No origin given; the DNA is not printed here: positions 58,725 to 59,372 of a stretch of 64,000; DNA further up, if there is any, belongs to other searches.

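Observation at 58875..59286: gp55-like late sigma factor with a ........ box upstream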

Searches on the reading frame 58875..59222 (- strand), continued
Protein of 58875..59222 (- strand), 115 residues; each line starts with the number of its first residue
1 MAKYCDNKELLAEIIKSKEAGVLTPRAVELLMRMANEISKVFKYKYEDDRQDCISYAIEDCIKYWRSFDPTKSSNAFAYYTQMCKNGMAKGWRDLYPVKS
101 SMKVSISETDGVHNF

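Call 38: search_protein_families(library=phrogs, proteins=[L083:8002-9885:+, L083:10357-10833:+, L083:10833-11411:+, L083:11432-13078:+, L083:13123-14946:+, L083:15055-16866:+, L083:16964-18076:+, L083:5246-6916:+, L083:2364-3650:+, L083:6947-7948:+], max_evalue=0.001)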
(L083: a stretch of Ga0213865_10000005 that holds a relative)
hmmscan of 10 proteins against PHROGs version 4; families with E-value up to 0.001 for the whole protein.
L083:8002-9885:+ (627 aa): 0 families

L083:10357-10833:+ (158 aa): 2 families
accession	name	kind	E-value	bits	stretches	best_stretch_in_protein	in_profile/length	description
phrog_218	-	connector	2.6e-42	145.4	1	14-155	3-140/148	head closure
phrog_14892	-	connector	4.3e-16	60.4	1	45-155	2-109/117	head closure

L083:10833-11411:+ (192 aa): 1 family
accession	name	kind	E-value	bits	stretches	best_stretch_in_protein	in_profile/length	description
phrog_429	-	DNA, RNA and nucleotide metabolism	1.5e-16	61.8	1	41-159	61-168/210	DNA end protector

L083:11432-13078:+ (548 aa): 1 family
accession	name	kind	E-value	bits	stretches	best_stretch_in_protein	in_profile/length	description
phrog_213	-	head and packaging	1e-70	239.9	1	86-520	58-509/528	portal protein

L083:13123-14946:+ (607 aa): 2 families
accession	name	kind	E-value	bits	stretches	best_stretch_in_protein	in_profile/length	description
phrog_207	-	head and packaging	6.8e-38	131.9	1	7-487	15-467/519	head maturation protease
phrog_3014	-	head and packaging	2e-11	44.6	1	21-227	22-251/266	head maturation protease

L083:15055-16866:+ (603 aa): 2 families
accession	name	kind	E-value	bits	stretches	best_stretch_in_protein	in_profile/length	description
phrog_28442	-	unknown function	3.1e-80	271.1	1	4-594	5-593/604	-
phrog_138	-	head and packaging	4.8e-28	99.4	1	322-584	181-410/444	major head protein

L083:16964-18076:+ (370 aa): 0 families

L083:5246-6916:+ (556 aa): 4 families
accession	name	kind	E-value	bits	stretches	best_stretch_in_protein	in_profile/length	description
phrog_77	-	DNA, RNA and nucleotide metabolism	8.8e-76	257.2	1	1-550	296-952/967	SbcC-like subunit of palindrome specific endonuclease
phrog_293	-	moron, auxiliary metabolic gene and host takeover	6.9e-05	22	0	15-49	150-184/1058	ABC transporter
phrog_800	-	head and packaging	0.00028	20.6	1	18-348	20-281/511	terminase small subunit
phrog_25363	-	unknown function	0.00079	20.6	1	1-62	5-61/77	-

L083:2364-3650:+ (428 aa): 5 families
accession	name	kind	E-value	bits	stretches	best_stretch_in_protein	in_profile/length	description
phrog_19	-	DNA, RNA and nucleotide metabolism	1.6e-64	219.8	1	30-425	190-583/621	DnaB-like replicative helicase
phrog_243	-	DNA, RNA and nucleotide metabolism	1.3e-20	74.5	1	177-425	29-270/273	DnaB-like replicative helicase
phrog_239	-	DNA, RNA and nucleotide metabolism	2.9e-18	67.2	1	162-425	336-601/801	DNA primase/helicase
phrog_11530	-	unknown function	1e-05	26.4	1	294-389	28-122/184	-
phrog_3213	-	DNA, RNA and nucleotide metabolism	1.3e-05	25.1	1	277-353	326-400/509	DnaB-like replicative helicase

L083:6947-7948:+ (333 aa): 1 family
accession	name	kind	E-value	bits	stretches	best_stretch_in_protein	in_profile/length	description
phrog_227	-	tail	0.00041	20.8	0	13-150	10-138/278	tail sheath stabilizer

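Call 46: predict_structure(alignment_id=A1)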
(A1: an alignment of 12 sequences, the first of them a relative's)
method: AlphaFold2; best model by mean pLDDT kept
length: 115 residues; sequences in the alignment: 12
mean_pLDDT: 85.3   pTM: 0.72
mean pLDDT of the five models: 85.3, 84.7, 84.5, 83.9, 83.2
residues with pLDDT >= 90: 83; 70-90: 11; 50-70: 15; < 50: 6
segments of 3 or more residues with pLDDT < 50: 112-115
pLDDT, mean of each block of 10 residues (from residue 1): 75 95 95 93 90 95 93 92 94 82 53 45
secondary structure, 60 per line:
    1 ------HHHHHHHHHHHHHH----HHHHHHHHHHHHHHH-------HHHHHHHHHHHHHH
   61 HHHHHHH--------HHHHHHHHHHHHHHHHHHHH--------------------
elements in order: H7-20 H25-39 H47-67 H76-95

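Call 51: fold_search(model_id=the predicted structure, library=pdb)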
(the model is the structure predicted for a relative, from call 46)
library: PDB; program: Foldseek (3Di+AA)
matches with E <= 10: 144; with E <= 0.001: 0
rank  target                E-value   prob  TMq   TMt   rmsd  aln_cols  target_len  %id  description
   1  7d7c_F                3.0e-03  1.00  0.70  0.60   6.6       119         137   30  CryoEM structure of gp55-dependent RNA polymerase-promoter open complex (released 2021-01-20)
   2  8vjl_B                7.5e-01  0.84  0.47  0.47   3.8        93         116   22  SpoIVFB:pro-sigmaK complex (released 2024-10-02)
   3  7vf9_F                1.1e+00  0.92  0.56  0.26   3.0        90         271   14  Cryo-EM structure of Pseudomonas aeruginosa RNAP sigmaS holoenzyme complexes (released 2022-07-27)
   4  8qn8_F                1.2e+00  0.66  0.48  0.38   6.2       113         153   15  Mycobacterium smegmatis RNA polymerase in complex with HelD, SigA and RbpA in State II (released 2024-10-02)
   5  6pfv_G                1.3e+00  0.63  0.49  0.29   4.3       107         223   19  Structure of S. venezuelae RisG-WhiG-c-di-GMP complex: orthorhombic crystal form (released 2019-11-13)
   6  4u9e                  1.3e+00  0.18  0.27  0.31   9.2        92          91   16  Crystal structure of the Zn-directed tetramer of the engineered cyt cb562 variant, A104/57G AB3 (released 2015-01-21)
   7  8b3z_A                1.5e+00  0.87  0.47  0.64   2.3        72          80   21  SigE N-terminal Domain (released 2023-08-23)
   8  5h6x_B                1.6e+00  0.63  0.45  0.52   4.3        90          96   13  The crystal structure of RpoS fragment including a partial region 1.2 and region 2 from intracellular pathogen Legione (released 2017-11-22)
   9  9fjr_f                1.6e+00  0.63  0.48  0.20   9.4        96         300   22  Cryo-EM structure of Mycobacterium tuberculosis sigma-B RNA polymerase bound to -10 promoter element ssDNA oligo - sig (released 2025-05-07)
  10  5h6x_A                1.7e+00  0.51  0.42  0.49   8.0        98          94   14  The crystal structure of RpoS fragment including a partial region 1.2 and region 2 from intracellular pathogen Legione (released 2017-11-22)
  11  9fjp_f                1.8e+00  0.60  0.48  0.20   9.5        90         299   22  Cryo-EM structure of Mycobacterium tuberculosis sigma-B RNA polymerase bound to -10 promoter element ssDNA oligo (released 2025-04-02)
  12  6tye_F                1.8e+00  0.30  0.37  0.28   9.9        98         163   12  Crystal structure of MTB sigma L transcription initiation complex with 5 nt long RNA primer (released 2020-03-11)
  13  2lk4_MODEL_1_A        1.9e+00  0.09  0.23  0.20  11.5       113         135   14  Structural and mechanistic insights into the interaction between PAT Pyk2 and Paxillin LD motif (released 2012-10-10)
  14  9min_D                2.0e+00  0.18  0.27  0.26   8.6       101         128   13  Structure of a designed minibinder to NYESO1-A*02:01 (released 2025-08-06)
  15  9dnm_A                2.1e+00  0.09  0.23  0.09   9.5       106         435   18  Structure of rat beta-arrestin 1 bound to allosteric inhibitor (released 2025-01-22)
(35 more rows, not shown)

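Call 54: get_annotated_region(hit=H36, flank=6000)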
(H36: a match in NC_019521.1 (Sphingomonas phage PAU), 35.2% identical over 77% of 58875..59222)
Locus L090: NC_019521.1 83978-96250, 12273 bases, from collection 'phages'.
description: Sphingomonas phage PAU, complete genome.
organism: Sphingomonas phage PAU (NCBI taxid 1150991)
taxonomy: Viruses; Duplodnaviria; Heunggongvirae; Uroviricota; Caudoviricetes
host: Sphingomonas paucimobilis, Felix d'Herelle Reference Center for Phages host #1398; source: silkworms; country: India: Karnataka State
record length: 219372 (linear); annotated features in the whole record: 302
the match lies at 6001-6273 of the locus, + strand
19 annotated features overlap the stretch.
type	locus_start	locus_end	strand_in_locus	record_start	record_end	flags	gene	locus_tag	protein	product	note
CDS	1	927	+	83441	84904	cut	105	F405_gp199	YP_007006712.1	DNA polymerase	-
CDS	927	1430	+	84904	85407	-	106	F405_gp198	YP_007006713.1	dUTPase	-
CDS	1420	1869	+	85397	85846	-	107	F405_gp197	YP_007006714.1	gp107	-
CDS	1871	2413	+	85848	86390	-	108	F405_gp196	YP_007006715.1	gp108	-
CDS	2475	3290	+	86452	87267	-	109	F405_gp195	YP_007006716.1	gp109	-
CDS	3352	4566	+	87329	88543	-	110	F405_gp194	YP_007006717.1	gp110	DNA polymerase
CDS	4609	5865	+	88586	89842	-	111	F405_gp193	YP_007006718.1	gp111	-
CDS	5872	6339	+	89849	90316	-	112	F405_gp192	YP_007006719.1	gp112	-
CDS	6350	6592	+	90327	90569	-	113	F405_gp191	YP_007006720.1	gp113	-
CDS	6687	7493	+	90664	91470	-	114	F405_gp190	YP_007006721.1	gp114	-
CDS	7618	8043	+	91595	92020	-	115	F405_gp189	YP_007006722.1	gp115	-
CDS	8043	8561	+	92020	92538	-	116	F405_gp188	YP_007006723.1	gp116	-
CDS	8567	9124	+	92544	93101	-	117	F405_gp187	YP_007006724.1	gp117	-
CDS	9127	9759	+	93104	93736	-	118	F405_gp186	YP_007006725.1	gp118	-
CDS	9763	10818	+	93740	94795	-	119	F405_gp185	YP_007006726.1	gp119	-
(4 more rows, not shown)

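Call 55: get_annotated_region(hit=H27, flank=6000)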
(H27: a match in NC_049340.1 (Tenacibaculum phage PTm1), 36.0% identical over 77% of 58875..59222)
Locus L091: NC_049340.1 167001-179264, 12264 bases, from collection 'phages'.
description: Tenacibaculum phage PTm1 DNA, complete genome.
organism: Tenacibaculum phage PTm1 (NCBI taxid 2547425)
taxonomy: Viruses; Duplodnaviria; Heunggongvirae; Uroviricota; Caudoviricetes; Shirahamavirus; Shirahamavirus PTm1
host: Tenacibaculum maritimum; source: seawater; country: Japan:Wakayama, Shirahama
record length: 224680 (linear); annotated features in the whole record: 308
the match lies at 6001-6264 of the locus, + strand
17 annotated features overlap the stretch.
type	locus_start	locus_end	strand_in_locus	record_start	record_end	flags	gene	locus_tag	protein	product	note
CDS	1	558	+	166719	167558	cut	-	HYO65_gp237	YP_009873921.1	hypothetical protein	PTm1_ORF-237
CDS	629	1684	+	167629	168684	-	-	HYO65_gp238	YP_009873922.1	hypothetical protein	PTm1_ORF-238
CDS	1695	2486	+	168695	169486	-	-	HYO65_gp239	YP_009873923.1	intein-containing split DNA polymerase precursor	PTm1_ORF-239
CDS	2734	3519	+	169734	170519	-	-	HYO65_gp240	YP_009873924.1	VSR endonuclease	PTm1_ORF-240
CDS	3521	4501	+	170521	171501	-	-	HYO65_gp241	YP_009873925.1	DNA polymerase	PTm1_ORF-241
CDS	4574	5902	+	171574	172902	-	-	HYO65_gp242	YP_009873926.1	hypothetical protein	PTm1_ORF-242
CDS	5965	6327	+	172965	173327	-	-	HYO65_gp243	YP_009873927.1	hypothetical protein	PTm1_ORF-243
CDS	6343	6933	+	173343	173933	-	-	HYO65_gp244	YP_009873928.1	hypothetical protein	PTm1_ORF-244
CDS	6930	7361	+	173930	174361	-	-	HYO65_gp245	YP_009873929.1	hypothetical protein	PTm1_ORF-245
CDS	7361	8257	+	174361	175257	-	-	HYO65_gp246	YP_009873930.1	hypothetical protein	PTm1_ORF-246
CDS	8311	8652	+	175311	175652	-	-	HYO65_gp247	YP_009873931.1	hypothetical protein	PTm1_ORF-247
CDS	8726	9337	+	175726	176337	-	-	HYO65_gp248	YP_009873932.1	hypothetical protein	PTm1_ORF-248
CDS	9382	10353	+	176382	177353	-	-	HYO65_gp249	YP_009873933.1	hypothetical protein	PTm1_ORF-249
CDS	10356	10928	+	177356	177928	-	-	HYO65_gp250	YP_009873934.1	hypothetical protein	PTm1_ORF-250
CDS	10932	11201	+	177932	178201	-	-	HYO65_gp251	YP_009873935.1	hypothetical protein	PTm1_ORF-251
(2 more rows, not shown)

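Call 58: get_annotated_region(hit=H4, flank=20000)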
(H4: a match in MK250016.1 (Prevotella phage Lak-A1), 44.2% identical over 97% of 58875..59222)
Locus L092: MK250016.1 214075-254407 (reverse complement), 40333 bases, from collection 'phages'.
description: MAG: Prevotella phage Lak-A1, complete genome.
organism: Prevotella phage Lak-A1 (NCBI taxid 2491281)
taxonomy: Viruses; Duplodnaviria; Heunggongvirae; Uroviricota; Caudoviricetes
host: Prevotella sp.; source: human feces; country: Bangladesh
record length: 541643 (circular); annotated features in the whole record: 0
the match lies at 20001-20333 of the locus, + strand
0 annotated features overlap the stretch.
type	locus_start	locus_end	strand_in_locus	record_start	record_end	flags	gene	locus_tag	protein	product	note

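Call 64: search_protein_representatives(alignment_id=A1)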
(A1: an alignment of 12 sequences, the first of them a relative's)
Query: 12 sequences, 115 profile positions. Proteins with E-value up to 0.001 (for the whole library): 2252; up to 1e-10: 674; up to 1e-30: 29. The best 150 are listed.
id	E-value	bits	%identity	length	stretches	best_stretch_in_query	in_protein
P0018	1.0e-42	160.8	-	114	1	1-109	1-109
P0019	5.8e-41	155.2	-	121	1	3-114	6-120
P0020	8.8e-40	151.4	-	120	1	4-113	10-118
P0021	1.2e-39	150.9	-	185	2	18-115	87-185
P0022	2.3e-38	146.8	-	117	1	1-108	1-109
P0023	1.4e-37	144.3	-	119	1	2-111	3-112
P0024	4.0e-37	142.8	-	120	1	3-109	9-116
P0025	1.5e-36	140.9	-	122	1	3-114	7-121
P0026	1.7e-36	140.7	-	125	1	4-114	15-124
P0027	7.4e-35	135.5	-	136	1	3-115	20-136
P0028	7.5e-35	135.5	-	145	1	3-115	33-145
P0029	2.2e-34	133.9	-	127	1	1-114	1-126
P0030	2.4e-34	133.9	-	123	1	4-113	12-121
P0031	3.3e-34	133.4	-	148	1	4-107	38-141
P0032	3.5e-34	133.3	-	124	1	5-114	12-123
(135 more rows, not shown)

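Call 84: get_annotated_region(hit=H24, flank=1500)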
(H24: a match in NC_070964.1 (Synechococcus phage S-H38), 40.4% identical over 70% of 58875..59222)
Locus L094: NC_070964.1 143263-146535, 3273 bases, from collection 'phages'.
description: Synechococcus phage S-H38, complete genome.
organism: Synechococcus phage S-H38 (NCBI taxid 2783673)
taxonomy: Viruses; Duplodnaviria; Heunggongvirae; Uroviricota; Caudoviricetes; Kyanoviridae; Yellowseavirus; Yellowseavirus thirtyeight
host: Synechococcus sp. MW02; source: -; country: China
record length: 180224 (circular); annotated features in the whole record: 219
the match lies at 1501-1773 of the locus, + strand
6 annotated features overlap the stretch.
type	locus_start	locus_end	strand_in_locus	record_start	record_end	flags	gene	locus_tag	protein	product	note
CDS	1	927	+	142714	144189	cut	-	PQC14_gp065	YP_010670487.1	RNA-DNA + DNA-DNA helicase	-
CDS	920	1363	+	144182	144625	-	-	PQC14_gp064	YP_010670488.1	methylamine utilization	-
CDS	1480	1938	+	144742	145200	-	-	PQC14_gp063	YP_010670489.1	sigma factor for late transcription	-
CDS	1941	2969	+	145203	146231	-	-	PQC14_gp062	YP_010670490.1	SbcD-like subunit of palindrome specific endonuclease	-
CDS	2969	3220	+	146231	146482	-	-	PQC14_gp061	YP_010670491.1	hypothetical protein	-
CDS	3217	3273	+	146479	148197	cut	-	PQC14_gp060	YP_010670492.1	exonuclease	-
